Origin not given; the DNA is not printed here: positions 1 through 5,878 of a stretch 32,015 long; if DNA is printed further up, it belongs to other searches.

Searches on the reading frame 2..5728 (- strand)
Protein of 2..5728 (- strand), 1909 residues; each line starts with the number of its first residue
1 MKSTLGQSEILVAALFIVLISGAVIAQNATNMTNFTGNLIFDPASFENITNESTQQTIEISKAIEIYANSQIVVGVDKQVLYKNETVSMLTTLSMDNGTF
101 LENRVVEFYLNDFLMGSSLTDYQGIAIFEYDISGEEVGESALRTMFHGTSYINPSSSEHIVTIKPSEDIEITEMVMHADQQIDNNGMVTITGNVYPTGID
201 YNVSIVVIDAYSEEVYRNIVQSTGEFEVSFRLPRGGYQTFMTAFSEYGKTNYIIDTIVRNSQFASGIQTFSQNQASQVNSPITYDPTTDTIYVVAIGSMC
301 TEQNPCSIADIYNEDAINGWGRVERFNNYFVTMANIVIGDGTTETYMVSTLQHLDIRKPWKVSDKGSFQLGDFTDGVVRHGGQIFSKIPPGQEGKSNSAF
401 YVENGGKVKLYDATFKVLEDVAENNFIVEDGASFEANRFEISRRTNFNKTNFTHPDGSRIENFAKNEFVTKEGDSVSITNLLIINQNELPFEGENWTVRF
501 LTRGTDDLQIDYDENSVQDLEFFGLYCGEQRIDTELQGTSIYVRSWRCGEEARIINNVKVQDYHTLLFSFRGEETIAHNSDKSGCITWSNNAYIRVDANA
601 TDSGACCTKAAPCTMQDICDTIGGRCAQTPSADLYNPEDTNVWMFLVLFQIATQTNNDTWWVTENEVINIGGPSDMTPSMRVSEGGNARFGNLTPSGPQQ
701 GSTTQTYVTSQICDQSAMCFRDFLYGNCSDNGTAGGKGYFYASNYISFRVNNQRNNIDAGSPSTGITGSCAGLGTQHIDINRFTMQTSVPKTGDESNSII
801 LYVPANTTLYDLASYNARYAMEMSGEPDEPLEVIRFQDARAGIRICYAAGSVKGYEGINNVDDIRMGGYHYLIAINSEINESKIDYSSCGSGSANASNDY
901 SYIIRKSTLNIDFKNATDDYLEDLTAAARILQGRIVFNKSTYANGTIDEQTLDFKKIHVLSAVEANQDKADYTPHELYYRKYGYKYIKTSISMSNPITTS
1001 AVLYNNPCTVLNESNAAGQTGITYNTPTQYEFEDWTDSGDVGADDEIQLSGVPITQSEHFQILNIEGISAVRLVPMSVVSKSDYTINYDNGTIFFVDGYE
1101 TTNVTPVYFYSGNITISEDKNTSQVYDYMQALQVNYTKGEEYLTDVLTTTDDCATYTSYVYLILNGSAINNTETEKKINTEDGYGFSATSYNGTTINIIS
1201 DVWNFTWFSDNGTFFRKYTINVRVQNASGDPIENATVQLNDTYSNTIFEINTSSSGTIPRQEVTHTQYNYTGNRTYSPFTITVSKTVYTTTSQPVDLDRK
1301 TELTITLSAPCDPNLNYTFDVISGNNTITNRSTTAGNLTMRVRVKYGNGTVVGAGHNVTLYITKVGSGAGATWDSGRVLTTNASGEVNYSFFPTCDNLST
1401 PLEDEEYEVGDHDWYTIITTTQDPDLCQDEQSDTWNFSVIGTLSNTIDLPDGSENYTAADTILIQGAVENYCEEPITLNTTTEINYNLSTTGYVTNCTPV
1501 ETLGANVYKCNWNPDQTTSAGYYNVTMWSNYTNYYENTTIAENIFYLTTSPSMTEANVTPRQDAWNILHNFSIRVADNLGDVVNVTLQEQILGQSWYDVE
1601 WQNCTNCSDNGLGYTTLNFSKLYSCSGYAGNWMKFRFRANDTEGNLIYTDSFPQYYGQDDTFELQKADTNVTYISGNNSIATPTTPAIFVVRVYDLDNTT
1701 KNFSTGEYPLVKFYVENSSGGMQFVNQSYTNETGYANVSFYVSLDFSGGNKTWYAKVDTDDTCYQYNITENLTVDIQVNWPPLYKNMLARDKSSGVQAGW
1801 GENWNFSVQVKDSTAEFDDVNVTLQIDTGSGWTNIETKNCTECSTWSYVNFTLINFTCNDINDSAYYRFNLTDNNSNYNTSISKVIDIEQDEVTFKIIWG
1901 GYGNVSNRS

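Call 72: search_protein_families(library=pfam, proteins=[window:2-5728:-], max_evalue=0.01)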
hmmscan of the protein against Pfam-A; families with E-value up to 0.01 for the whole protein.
window:2-5728:- (1909 aa): 1 family
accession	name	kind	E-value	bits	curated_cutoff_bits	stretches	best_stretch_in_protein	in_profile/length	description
PF13620.12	CarboxypepD_reg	-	0.00048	20.9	32.3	1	1219-1307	1-81/82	Carboxypeptidase regulatory-like domain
